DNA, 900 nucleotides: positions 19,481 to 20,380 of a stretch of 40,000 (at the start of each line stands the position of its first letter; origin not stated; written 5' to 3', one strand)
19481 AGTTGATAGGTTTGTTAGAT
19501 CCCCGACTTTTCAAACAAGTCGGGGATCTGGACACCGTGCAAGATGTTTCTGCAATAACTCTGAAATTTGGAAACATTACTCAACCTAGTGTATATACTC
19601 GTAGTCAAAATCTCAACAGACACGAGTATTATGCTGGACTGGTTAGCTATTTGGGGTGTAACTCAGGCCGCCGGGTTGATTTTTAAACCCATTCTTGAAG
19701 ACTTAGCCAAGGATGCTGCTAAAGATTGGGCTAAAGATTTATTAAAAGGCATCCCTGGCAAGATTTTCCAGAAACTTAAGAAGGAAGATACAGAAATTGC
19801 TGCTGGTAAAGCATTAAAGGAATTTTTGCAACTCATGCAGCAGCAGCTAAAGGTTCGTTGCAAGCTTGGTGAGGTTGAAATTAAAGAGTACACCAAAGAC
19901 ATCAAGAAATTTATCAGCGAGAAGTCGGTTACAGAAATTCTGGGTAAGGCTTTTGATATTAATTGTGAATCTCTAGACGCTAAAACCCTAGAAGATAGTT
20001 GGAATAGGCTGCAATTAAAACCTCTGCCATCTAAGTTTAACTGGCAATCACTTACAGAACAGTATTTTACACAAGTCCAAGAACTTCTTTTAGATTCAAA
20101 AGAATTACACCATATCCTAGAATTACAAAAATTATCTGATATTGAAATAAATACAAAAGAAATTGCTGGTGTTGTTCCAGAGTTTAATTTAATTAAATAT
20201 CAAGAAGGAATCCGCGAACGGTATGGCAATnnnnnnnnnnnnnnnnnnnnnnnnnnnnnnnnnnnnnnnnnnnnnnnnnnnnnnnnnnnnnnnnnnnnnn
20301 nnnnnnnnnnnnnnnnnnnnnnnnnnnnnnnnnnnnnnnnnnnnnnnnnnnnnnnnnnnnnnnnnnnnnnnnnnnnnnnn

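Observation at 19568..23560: NLR-like NACHT-HEAT STAND NTPase with an unassigned ~290-aa N-terminal module: candidate novel defence or cell-death sensor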

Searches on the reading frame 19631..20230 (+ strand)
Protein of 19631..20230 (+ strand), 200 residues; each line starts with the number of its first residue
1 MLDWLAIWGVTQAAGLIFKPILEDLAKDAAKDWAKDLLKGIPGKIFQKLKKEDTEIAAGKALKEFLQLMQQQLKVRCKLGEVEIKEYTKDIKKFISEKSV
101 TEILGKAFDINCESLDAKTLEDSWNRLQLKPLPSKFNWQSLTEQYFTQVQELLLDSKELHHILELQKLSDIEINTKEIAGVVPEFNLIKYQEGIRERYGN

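Call 38: search_protein_families(library=pfam, proteins=[window:19631-20230:+], max_evalue=10)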
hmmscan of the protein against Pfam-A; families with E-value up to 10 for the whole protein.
window:19631-20230:+ (200 aa): 5 families
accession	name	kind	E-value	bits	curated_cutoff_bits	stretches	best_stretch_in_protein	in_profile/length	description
PF22734.1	NNH2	-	2.6e-58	197.1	27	1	25-200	1-173/181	NACHT N-terminal Helical domain 2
PF23268.1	RIN1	-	0.0022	18.7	27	2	52-133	11-92/95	RIN1-like domain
PF08124.17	Lyase_8_N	-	0.016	14.8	24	1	54-99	114-153/323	Polysaccharide lyase family 8, N terminal alpha-helical domain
PF00522.23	VPR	-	0.071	13.6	25.5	1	21-80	22-75/83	VPR/VPX protein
PF21991.1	capSnatchArena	-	0.11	12.5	24.2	1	37-100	60-124/194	Cap-snatching endonuclease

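Call 52: search_protein_representatives(protein=window:19631-20185:+)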
Query: 185 residues. Proteins with E-value up to 0.001 (for the whole library): 285; up to 1e-10: 164; up to 1e-30: 24. The best 150 are listed.
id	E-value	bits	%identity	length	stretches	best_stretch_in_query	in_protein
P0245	1.7e-63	229.8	59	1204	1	1-185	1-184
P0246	2.3e-58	213.1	58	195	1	1-185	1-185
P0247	1.8e-54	200.4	88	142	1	1-113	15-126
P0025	9.2e-54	198.1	52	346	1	1-185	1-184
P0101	3.5e-53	196.2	90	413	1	1-108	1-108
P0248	6.1e-49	182.4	51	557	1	1-178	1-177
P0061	6.8e-43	162.7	47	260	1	1-185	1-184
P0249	6.2e-41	156.3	43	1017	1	1-185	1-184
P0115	2.5e-39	151.1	50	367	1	1-151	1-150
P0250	5.0e-38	146.8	45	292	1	2-170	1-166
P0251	1.5e-37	145.3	95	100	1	1-76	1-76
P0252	3.9e-37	143.9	42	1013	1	1-185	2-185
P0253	4.5e-37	143.7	45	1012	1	1-177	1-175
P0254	6.8e-37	143.1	39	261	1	1-185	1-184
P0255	7.9e-37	143.0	43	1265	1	2-185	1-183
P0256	7.9e-37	142.9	46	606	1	1-185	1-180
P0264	3.0e-30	121.5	42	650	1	2-163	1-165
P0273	3.2e-28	114.9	42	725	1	2-181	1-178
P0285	4.5e-26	107.9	37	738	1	2-185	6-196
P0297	1.7e-23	99.5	42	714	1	2-185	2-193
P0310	1.2e-21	93.5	38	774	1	3-185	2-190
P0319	5.9e-20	88.0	38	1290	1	2-164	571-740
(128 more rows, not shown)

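Call 54: search_protein_families(library=pfam, alignment_id=A2, max_evalue=0.00001)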
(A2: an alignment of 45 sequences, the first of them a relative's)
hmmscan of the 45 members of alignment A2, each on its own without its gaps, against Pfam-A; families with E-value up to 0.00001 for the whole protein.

A. member 1, P0245 (1204 aa): 7 families
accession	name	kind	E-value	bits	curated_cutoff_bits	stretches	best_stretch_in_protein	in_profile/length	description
PF22734.1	NNH2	-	4.9e-61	206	27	1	25-207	1-181/181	NACHT N-terminal Helical domain 2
PF13646.12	HEAT_2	-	1.8e-41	140.7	27.7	4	871-953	11-88/88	HEAT repeats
PF05729.18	NACHT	-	4.9e-14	52.9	26.7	1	289-449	2-165/167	NACHT domain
PF12530.14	DUF3730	-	1.2e-09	38.5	30.3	0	839-906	13-83/227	Focadhesin/RST1, DUF3730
PF02985.28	HEAT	-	5.2e-09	36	23.5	0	929-957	2-29/31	HEAT repeat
PF03810.25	IBN_N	-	7.5e-08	32.7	21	0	1058-1088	8-39/73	Importin-beta N-terminal domain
PF24883.2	NPHP3_N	-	2.4e-07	31.6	24.8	0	341-413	93-164/164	Nephrocystin 3, N-terminal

B. families by the number of members that match (of 45 scanned): 40 families (the first 25 are shown)
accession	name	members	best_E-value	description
PF22734.1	NNH2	45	1.3e-65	NACHT N-terminal Helical domain 2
PF05729.18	NACHT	42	3.3e-18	NACHT domain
PF13646.12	HEAT_2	36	1.3e-129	HEAT repeats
PF24883.2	NPHP3_N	23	2e-09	Nephrocystin 3, N-terminal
PF02985.28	HEAT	21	1.3e-30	HEAT repeat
PF20720.3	nSTAND3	6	3.9e-08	Novel STAND NTPase 3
PF12530.14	DUF3730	5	1.2e-09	Focadhesin/RST1, DUF3730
PF25577.1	TPR_TAF2_C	3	2.3e-08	TAF2-like, TPR repeats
PF00515.34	TPR_1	2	4.3e-45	Tetratricopeptide repeat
PF07719.23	TPR_2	2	2.4e-43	Tetratricopeptide repeat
PF13414.12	TPR_11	2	2e-33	TPR repeat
PF13181.12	TPR_8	2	7.8e-33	Tetratricopeptide repeat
PF13424.12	TPR_12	2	2.3e-31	Tetratricopeptide repeat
PF13432.12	TPR_16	2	5e-27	Tetratricopeptide repeat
PF14559.12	TPR_19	2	9.4e-24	Tetratricopeptide repeat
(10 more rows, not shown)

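Call 73: search_protein_families(library=pfam, proteins=[P0319, P0246, P0248, P0256, P0264, P0273, P0285, P0297, P0310], max_evalue=0.0001)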
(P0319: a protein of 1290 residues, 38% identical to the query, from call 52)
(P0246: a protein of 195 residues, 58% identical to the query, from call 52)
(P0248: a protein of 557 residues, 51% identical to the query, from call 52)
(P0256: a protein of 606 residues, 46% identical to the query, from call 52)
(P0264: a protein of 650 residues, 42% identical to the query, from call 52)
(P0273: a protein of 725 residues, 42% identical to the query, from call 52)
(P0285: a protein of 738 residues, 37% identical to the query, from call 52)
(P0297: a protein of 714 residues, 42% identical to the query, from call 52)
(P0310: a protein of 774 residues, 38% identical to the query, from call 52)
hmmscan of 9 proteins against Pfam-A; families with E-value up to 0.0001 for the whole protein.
P0319 (1290 aa): 2 families
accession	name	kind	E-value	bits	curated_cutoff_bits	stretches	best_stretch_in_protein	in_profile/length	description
PF22734.1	NNH2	-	4.5e-51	173.5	27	1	596-779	2-181/181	NACHT N-terminal Helical domain 2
PF05729.18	NACHT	-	4.2e-14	53.1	26.7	1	823-986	2-165/167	NACHT domain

P0246 (195 aa): 1 family
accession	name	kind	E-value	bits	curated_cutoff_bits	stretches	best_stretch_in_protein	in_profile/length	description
PF22734.1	NNH2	-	1.1e-49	168.9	27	1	25-195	1-168/181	NACHT N-terminal Helical domain 2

P0248 (557 aa): 2 families
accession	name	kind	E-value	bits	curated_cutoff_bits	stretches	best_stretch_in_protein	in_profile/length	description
PF22734.1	NNH2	-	4.8e-60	202.8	27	1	25-193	1-170/181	NACHT N-terminal Helical domain 2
PF13646.12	HEAT_2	-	3.7e-16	59.6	27.7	2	415-493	15-88/88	HEAT repeats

P0256 (606 aa): 4 families
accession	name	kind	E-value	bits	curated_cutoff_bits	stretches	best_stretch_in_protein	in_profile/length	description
PF22734.1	NNH2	-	3e-59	200.2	27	1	25-202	1-180/181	NACHT N-terminal Helical domain 2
PF05729.18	NACHT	-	1e-11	45.4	26.7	1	277-429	3-165/167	NACHT domain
PF24883.2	NPHP3_N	-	2.4e-06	28.3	24.8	0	342-393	114-164/164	Nephrocystin 3, N-terminal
PF20720.3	nSTAND3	-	5.4e-06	26.6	27.2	0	272-410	15-128/155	Novel STAND NTPase 3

P0264 (650 aa): 2 families
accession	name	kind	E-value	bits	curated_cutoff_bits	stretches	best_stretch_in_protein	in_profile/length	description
PF22734.1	NNH2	-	2.9e-54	183.9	27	1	24-209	1-180/181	NACHT N-terminal Helical domain 2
PF05729.18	NACHT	-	6.9e-12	46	26.7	1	274-430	4-165/167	NACHT domain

P0273 (725 aa): 3 families
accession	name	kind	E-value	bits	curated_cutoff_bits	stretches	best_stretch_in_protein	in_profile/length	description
PF22734.1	NNH2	-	9.5e-43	146.4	27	1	24-205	1-181/181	NACHT N-terminal Helical domain 2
PF05729.18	NACHT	-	2.5e-11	44.1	26.7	1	288-445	3-164/167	NACHT domain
PF24883.2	NPHP3_N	-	3.3e-06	27.8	24.8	0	334-410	88-164/164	Nephrocystin 3, N-terminal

P0285 (738 aa): 4 families
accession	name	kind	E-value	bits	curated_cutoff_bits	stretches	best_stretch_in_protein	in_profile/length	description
PF22734.1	NNH2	-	8.6e-59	198.7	27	1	29-219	1-181/181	NACHT N-terminal Helical domain 2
PF05729.18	NACHT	-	2.2e-11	44.3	26.7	1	262-425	2-165/167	NACHT domain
PF24883.2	NPHP3_N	-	2e-06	28.5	24.8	0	344-387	123-164/164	Nephrocystin 3, N-terminal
PF20720.3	nSTAND3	-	5.7e-05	23.3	27.2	0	259-287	16-44/155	Novel STAND NTPase 3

P0297 (714 aa): 3 families
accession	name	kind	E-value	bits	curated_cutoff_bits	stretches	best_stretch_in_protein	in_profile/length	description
PF22734.1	NNH2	-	9.6e-44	149.6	27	1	32-216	2-181/181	NACHT N-terminal Helical domain 2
PF05729.18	NACHT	-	1.5e-08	35.1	26.7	1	258-419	2-165/167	NACHT domain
PF24883.2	NPHP3_N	-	2.7e-06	28.1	24.8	0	340-383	123-164/164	Nephrocystin 3, N-terminal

P0310 (774 aa): 3 families
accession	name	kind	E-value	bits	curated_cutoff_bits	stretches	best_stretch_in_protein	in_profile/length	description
PF22734.1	NNH2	-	1.1e-39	136.4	27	1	33-212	3-180/181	NACHT N-terminal Helical domain 2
PF05729.18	NACHT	-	4.6e-13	49.8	26.7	1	281-431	4-164/167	NACHT domain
PF24883.2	NPHP3_N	-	5.8e-05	23.8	24.8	0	346-396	116-164/164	Nephrocystin 3, N-terminal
